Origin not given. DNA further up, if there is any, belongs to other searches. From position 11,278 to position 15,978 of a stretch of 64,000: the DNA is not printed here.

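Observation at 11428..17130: High-GC module: 1449-aa fused double-ASKHA activase + dehydratase-like protein adjacent to an archaeal-type GAPDH-family dehydrogenase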

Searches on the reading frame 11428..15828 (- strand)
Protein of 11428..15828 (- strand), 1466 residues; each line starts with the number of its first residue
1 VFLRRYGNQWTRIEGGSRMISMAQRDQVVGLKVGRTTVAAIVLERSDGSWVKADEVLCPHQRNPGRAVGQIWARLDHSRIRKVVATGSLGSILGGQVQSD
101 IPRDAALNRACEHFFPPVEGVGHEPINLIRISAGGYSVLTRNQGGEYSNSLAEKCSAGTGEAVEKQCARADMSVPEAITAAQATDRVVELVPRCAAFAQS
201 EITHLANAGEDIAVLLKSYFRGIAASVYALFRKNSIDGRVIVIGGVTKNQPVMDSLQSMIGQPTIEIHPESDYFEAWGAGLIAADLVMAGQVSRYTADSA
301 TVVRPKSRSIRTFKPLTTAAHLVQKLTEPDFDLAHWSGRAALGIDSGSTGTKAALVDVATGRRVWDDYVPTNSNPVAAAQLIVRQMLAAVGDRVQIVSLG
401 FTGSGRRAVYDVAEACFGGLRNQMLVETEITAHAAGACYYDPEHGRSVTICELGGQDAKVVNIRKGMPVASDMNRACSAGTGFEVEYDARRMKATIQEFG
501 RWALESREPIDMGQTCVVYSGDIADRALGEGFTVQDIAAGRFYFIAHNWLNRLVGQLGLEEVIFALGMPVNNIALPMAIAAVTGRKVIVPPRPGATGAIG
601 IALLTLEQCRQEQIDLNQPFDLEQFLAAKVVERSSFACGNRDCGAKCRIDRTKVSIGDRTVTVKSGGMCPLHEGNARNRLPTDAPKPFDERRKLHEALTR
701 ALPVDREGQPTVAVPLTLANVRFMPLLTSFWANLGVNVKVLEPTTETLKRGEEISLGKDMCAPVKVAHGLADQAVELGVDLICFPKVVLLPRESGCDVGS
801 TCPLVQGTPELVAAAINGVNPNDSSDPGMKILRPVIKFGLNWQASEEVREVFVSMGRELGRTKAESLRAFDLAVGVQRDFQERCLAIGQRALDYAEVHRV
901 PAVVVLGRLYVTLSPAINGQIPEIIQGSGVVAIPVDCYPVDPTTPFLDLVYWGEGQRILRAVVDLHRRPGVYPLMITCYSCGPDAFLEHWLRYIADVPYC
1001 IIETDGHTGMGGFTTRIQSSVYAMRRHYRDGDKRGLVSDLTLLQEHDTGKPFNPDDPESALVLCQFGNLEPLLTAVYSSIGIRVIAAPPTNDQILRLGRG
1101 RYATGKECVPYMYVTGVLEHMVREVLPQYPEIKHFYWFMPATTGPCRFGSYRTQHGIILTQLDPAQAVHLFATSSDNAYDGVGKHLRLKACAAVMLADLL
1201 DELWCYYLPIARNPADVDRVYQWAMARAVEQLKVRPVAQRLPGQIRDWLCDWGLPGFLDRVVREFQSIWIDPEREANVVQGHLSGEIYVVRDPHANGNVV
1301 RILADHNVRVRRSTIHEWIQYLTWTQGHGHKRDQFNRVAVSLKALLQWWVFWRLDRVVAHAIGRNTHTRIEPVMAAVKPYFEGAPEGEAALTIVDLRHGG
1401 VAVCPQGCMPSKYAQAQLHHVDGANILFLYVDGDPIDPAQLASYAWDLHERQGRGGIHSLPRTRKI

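Call 5: search_protein_families(library=pfam, proteins=[window:11428-15828:-], max_evalue=0.01)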
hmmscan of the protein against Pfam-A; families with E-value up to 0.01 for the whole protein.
window:11428-15828:- (1466 aa): 2 families
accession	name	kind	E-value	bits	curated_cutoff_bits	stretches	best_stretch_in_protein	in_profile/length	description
PF01869.26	BcrAD_BadFG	-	5e-40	138.2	31.5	2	342-604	1-270/271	BadF/BadG/BcrA/BcrD ATPase family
PF09989.15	DUF2229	-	1.3e-38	133.3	29.4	1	711-937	1-217/218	CoA enzyme activase uncharacterised domain (DUF2229)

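Call 6: search_protein_families(library=ncbifam, proteins=[window:11428-15828:-], max_evalue=0.01)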
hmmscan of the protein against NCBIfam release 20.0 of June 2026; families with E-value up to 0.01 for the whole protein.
window:11428-15828:- (1466 aa): 5 families
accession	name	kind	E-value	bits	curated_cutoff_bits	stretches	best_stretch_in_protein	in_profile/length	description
TIGR00241.1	CoA_E_activ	domain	1.3e-47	162.4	125.4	2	341-604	2-248/248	acyl-CoA dehydratase activase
TIGR03286.1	methan_mark_15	hypoth_equivalog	1.6e-27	96.5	455.75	1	341-605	146-401/404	methanogenesis marker 15 protein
TIGR03192.1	benz_CoA_bzdQ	equivalog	1.9e-21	76.8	380.2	2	342-603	35-284/293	benzoyl-CoA reductase, bzd-type, subunit Q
TIGR02259.1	benz_CoA_red_A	equivalog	1.4e-19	70.1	578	2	426-542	250-364/432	benzoyl-CoA reductase subunit A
TIGR02261.1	benz_CoA_red_D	equivalog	1.7e-09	37.3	312.85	2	147-281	121-260/262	benzoyl-CoA reductase subunit D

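Call 9: search_solved_structures(query=window:11428-15828:-, max_evalue=0.01)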
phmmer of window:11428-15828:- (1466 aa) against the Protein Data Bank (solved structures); distinct sequences matched with E-value up to 0.01: 5.
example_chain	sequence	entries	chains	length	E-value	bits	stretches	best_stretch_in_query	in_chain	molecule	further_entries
4eht_A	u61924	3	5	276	2.3e-21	78.2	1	391-616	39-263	Activator of 2-hydroxyisocaproyl-CoA dehydratase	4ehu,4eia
9gai_D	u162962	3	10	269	8.4e-17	63.1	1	343-610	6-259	3-methylbenzoyl-CoA reductase alpha subunit MbdQ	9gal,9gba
1hux_A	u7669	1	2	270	2.3e-13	51.8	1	342-608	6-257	ACTIVATOR OF (R)-2-HYDROXYGLUTARYL-COA DEHYDRATASE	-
7yyl_E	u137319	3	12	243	3.3e-12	47.9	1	343-607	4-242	Putative CoA-substrate-specific enzyme activase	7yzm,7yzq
9gai_C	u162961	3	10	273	0.0002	22.1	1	342-604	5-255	3-methylbenzoyl-CoA reductase delta subunit MbdP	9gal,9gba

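Call 16: find_homologous_proteins(query=window:11428-15774:-)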
Query window:11428-15774:- (1448 aa): 461 proteins with E <= 0.001 among 8000 candidates; the best 120 are listed.
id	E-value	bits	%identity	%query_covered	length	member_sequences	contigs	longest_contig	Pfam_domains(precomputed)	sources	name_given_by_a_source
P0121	0.0e+0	3175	94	100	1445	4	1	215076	PF01869.27,PF09989.16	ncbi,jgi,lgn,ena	ncbi:MAG: BadF/BadG/BcrA/BcrD ATPase family protein [Patescibacteria group bacterium]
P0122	0.0e+0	2145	65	100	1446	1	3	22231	PF01869.27,PF09989.16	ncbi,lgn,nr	ncbi:hypothetical protein KKG41_01650 [Patescibacteria group bacterium]|nr:hypothetical protein [Pat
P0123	0.0e+0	2050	62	100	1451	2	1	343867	PF01869.27,PF09989.16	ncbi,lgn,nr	ncbi:MAG: BadF/BadG/BcrA/BcrD ATPase family protein [Patescibacteria group bacterium]|nr:BadF/BadG/B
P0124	0.0e+0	2017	61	100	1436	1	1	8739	PF01869.27,PF09989.16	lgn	-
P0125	0.0e+0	1988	61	100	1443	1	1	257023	PF01869.27,PF09989.16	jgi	jgi:predicted CoA-substrate-specific enzyme activase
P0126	0.0e+0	1890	58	100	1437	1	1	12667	PF01869.27,PF02782.23,PF09989.16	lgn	-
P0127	4.9e-267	907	34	99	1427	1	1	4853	PF01869.27,PF09989.16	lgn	-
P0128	2.1e-210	720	32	99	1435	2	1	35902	PF01869.27,PF09989.16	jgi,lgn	-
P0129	2.1e-204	700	33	99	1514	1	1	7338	PF01869.27,PF09989.16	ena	-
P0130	5.2e-202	692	31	99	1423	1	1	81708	PF01869.27,PF09989.16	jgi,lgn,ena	-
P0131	3.4e-201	689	32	98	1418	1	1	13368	PF01869.27,PF09989.16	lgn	-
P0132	1.7e-200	687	31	99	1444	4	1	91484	PF01869.27,PF09989.16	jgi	-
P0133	5.6e-190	652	32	98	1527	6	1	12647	PF01869.27,PF09989.16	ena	-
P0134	8.7e-190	651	33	98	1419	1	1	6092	PF01869.27,PF02782.23,PF09989.16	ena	-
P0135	8.9e-187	641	30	99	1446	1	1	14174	PF01869.27,PF09989.16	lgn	-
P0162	1.9e-121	425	28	96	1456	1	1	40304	PF01869.27,PF02782.23,PF09989.16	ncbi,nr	ncbi:MAG: activase [Desulfatibacillum sp.]|nr:activase [Desulfatibacillum sp.]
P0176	5.3e-111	390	27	94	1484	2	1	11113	PF01869.27,PF02782.23,PF09989.16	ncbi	ncbi:MAG: acyl-CoA dehydratase activase [Desulfobacterales bacterium]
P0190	8.2e-105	370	27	96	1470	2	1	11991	PF01869.27,PF09989.16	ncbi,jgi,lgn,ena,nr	ncbi:MAG: activase [Desulfobacteraceae bacterium 4572_88]|nr:MAG: activase [Desulfobacteraceae bacte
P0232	9.0e-81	290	28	68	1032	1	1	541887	PF01869.27,PF09989.16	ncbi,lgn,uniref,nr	ncbi:CoA-substrate-specific enzyme activase, putative [Desulfacinum hydrothermale DSM 13146]|uniref:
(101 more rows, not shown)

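Call 22: find_related_loci(query=A1, collection=genome_contigs, flank=10000)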
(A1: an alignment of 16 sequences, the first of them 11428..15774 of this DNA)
Query A1 (1448 aa) in genome_contigs; peptide patterns used: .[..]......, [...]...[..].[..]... (x = any residue, [..] = any of these).
600 stretches matched a pattern (row limit reached: there are more); 594 encode a relative of the query (tblastn E <= 1e-3); the best 80 are kept; 80 distinct loci.
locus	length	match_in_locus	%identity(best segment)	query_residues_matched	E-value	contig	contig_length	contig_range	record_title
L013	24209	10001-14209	31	1-1432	0e+0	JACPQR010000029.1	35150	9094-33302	MAG: Deltaproteobacteria bacterium isolate NC_groundwater_658_Ag_B-0.1um_70_50 B_1_S1_Biohub_coassembly_k141_734260, who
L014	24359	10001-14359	31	10-1430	0e+0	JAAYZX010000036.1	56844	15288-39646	MAG: Actinomycetota bacterium isolate AS06rmzACSIP_363 195926_AS06, whole genome shotgun sequence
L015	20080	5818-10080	31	11-1438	0e+0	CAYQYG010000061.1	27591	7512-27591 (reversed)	MAG TPA_asm: uncultured Polyangiaceae bacterium isolate binchicken_co16_22 genome assembly, contig: NODE_2919_length_275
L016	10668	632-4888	29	9-1434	0e+0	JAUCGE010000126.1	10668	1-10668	Desulfobacterales bacterium HSG16 NODE_202_length_10668, whole genome shotgun sequence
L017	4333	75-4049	32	104-1433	0e+0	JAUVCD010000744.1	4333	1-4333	MAG: Myxococcales bacterium isolate CSMAG_262 CSMAG_262_k141_1680813_length_4333_cov_6.8657, whole genome shotgun sequen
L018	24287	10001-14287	32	9-1447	5e-179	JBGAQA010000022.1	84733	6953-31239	MAG: Sandaracinaceae bacterium isolate MAG_AAO_AS.33 AAOAS-33_NODE_22_length_84733_cov_6.129347, whole genome shotgun se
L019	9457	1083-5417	31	11-1433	6e-179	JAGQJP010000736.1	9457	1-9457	MAG: Myxococcales bacterium isolate HKST-UBA33 k127_3391422, whole genome shotgun sequence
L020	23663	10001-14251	30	11-1433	6e-178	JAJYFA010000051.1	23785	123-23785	MAG: Acidobacteria bacterium isolate DBS1-1.bin77 NODE_3427_length_23785_cov_3.099966, whole genome shotgun sequence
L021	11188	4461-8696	28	9-1436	2e-175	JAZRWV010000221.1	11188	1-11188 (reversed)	MAG: Myxococcota bacterium isolate T1900044951_TA20190004.MAGScoT_cleanbin_000050 SGB_3670_k141_799085, whole genome sho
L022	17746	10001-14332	32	10-1436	0e+0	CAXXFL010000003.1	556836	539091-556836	MAG: bacterium isolate 752fb81a-13fd-4ee9-82f2-ea19cd7f7e31 genome assembly, contig: contig_3, whole genome shotgun sequ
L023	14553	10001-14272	30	8-1442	7e-173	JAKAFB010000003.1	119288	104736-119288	MAG: Acidobacteria bacterium isolate WY1.bin67 NODE_245_length_119288_cov_6.496874, whole genome shotgun sequence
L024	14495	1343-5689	30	3-1436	9e-172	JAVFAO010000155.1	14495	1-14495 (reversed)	MAG: Myxococcota bacterium isolate BF4_93 NODE_13011_length_14495_cov_4.870963_Biofilm4, whole genome shotgun sequence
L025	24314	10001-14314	30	3-1447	2e-167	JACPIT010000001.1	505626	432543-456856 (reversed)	MAG: Opitutia bacterium isolate NC_groundwater_448_Ag_B-0.1um_66_33 GD18-4_B1_scaffold_114446, whole genome shotgun sequ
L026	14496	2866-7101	31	9-1434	1e-166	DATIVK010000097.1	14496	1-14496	MAG TPA_asm: Anaeromyxobacteraceae bacterium isolate SMAG_U16005 k141_831683, whole genome shotgun sequence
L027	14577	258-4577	29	3-1436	3e-165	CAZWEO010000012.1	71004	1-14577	MAG TPA_asm: uncultured Desulfobacterales bacterium isolate SRP077602_co5_466 genome assembly, contig: NODE_1599_length_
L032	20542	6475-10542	29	11-1398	5e-145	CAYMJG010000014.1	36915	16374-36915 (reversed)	MAG TPA_asm: uncultured Eubacteriales bacterium isolate SRP192927_co2_99 genome assembly, contig: NODE_1351_length_36915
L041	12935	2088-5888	29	113-1398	1e-130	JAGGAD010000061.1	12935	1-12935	MAG: Bacillota bacterium isolate CTSoil_081 scaffold_2481, whole genome shotgun sequence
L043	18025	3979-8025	29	9-1398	2e-128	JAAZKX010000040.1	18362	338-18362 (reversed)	MAG: Bacillota bacterium isolate AS23ysBPME_101 112269_AS23, whole genome shotgun sequence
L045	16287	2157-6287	28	9-1420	2e-127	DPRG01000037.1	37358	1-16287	MAG TPA_asm: Thermotogae bacterium isolate UBA12178 contig_944, whole genome shotgun sequence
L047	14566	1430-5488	27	12-1398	1e-126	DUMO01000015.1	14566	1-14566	MAG TPA_asm: Clostridiaceae bacterium isolate AS04akNAM_68 9285_AS04, whole genome shotgun sequence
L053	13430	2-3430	29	10-1398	3e-122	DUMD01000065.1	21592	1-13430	MAG TPA_asm: Clostridia bacterium isolate AS04akNAM_38 23818_AS04, whole genome shotgun sequence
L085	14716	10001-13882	26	10-1398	2e-111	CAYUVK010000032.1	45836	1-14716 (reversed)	MAG TPA_asm: uncultured Ignavibacteriaceae bacterium isolate SRP214966_co4_500 genome assembly, contig: NODE_465_length_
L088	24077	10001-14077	25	9-1398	1e-111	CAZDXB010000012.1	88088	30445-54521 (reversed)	MAG TPA_asm: uncultured Hyphomicrobiales bacterium isolate SRP141376_co1_185 genome assembly, contig: NODE_673_length_88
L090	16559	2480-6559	26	8-1398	4e-111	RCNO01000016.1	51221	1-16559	MAG: Bacteroidetes/Chlorobi group bacterium MS-B_bin-24 MS_under00034, whole genome shotgun sequence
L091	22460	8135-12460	31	6-1398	6e-111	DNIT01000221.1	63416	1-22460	MAG TPA_asm: Pelotomaculum sp. isolate UBA10960 contig_10578, whole genome shotgun sequence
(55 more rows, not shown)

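Call 27: find_encoding_contigs(protein=P0125, flank=8000, max_places=1)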
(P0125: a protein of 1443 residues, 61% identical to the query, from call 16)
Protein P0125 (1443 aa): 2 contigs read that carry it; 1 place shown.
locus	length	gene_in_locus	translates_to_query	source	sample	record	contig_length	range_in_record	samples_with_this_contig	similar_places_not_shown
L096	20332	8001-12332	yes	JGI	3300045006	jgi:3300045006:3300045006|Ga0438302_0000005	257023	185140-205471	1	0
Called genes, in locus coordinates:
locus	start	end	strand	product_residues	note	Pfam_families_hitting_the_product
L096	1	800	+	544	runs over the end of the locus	-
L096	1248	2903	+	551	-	PF13360:PQQ_2 (faint), PF13570:Beta-prop_ACSF4 (weak), PF23586:Beta-prop_NWD2_C (faint), PF23414:Beta-prop_EML_2 (faint), PF23381:Beta-prop_IFT122_1st, PF13570:Beta-prop_ACSF4 (weak)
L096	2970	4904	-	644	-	PF07726:AAA_3 (faint), PF07728:AAA_5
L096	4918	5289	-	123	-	-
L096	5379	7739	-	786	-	PF11775:CobT_C (weak)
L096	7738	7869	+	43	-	-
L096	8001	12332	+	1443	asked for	PF01869:BcrAD_BadFG, PF09989:DUF2229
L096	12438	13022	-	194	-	-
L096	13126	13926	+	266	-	PF18761:Heliorhodopsin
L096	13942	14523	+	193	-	-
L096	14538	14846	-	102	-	-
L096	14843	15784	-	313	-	-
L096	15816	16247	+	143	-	-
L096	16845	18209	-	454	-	-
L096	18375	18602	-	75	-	-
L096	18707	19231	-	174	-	-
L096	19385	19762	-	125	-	PF00903:Glyoxalase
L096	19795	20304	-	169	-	PF20603:Bact_hydrolase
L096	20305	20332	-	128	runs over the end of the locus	-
